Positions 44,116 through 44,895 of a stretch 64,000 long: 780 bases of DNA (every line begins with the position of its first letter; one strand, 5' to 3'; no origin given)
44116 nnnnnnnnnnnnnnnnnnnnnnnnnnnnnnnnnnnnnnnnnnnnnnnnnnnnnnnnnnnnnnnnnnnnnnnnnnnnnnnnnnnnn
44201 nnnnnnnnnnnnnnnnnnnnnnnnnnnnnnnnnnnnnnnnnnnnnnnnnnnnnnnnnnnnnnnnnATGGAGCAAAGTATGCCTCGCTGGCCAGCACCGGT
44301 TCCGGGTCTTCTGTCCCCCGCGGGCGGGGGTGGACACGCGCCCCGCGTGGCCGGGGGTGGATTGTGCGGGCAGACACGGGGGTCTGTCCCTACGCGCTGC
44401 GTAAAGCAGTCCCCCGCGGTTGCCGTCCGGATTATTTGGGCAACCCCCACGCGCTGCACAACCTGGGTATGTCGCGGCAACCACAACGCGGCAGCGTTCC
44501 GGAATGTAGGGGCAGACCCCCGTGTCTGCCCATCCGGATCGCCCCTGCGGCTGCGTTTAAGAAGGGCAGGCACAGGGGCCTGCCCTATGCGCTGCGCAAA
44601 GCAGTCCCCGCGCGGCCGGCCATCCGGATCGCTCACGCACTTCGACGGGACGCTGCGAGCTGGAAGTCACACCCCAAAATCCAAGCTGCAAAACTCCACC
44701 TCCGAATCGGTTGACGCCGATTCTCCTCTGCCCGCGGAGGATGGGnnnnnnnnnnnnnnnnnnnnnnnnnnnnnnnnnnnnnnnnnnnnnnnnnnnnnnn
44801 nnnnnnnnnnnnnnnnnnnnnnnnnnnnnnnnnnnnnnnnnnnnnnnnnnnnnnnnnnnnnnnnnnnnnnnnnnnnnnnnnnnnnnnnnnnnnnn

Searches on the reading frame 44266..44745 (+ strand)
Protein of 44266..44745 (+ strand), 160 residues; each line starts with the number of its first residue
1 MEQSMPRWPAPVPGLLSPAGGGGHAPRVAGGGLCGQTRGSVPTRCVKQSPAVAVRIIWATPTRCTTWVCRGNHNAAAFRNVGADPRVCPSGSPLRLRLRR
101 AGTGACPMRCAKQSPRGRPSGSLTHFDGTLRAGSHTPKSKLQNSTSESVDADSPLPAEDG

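Call 42: find_homologous_proteins(query=window:44266-44745:+, max_evalue=0.001)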
Query window:44266-44745:+ (160 aa): 2 proteins with E <= 0.001 among 263 candidates.
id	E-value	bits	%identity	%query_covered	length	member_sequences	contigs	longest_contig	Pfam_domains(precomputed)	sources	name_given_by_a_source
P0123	5.7e-9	54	50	34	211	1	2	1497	-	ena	-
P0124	1.7e-4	39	58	23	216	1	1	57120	-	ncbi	-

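Call 46: find_encoding_contigs(protein=P0124, flank=3000, max_places=3)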
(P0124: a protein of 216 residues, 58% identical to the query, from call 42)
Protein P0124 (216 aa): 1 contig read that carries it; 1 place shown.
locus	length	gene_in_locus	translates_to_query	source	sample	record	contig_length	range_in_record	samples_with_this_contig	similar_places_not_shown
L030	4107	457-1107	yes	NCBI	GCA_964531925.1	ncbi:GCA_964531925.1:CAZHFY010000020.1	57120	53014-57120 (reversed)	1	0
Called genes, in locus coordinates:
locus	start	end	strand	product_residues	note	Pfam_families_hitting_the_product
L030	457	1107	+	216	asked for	-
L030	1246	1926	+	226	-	PF03853:YjeF_N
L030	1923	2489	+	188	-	PF13563:2_5_RNA_ligase2, PF02834:LigT_PEase, PF10469:AKAP7_NLS (weak), PF02834:LigT_PEase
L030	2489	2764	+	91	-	PF02325:CCB3_YggT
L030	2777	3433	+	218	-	PF01135:PCMT, PF08241:Methyltransf_11 (faint), PF00398:RrnaAD, PF13847:Methyltransf_31 (weak), PF13649:Methyltransf_25 (weak)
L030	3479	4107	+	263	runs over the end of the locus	PF00005:ABC_tran, PF13304:AAA_21 (weak)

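Call 47: find_encoding_contigs(protein=P0123, flank=3000, max_places=3)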
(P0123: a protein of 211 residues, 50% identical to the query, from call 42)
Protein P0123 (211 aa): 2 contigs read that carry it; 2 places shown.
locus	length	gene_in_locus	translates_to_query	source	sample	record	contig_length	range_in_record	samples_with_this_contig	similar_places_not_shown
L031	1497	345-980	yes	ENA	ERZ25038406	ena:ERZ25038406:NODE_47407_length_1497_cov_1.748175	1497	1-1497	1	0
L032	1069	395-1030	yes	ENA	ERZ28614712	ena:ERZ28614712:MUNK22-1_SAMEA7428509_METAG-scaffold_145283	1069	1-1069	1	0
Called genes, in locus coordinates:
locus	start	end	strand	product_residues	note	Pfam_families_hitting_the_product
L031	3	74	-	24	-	?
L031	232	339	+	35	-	-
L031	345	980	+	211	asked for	-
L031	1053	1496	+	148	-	?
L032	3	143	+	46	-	?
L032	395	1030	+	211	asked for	-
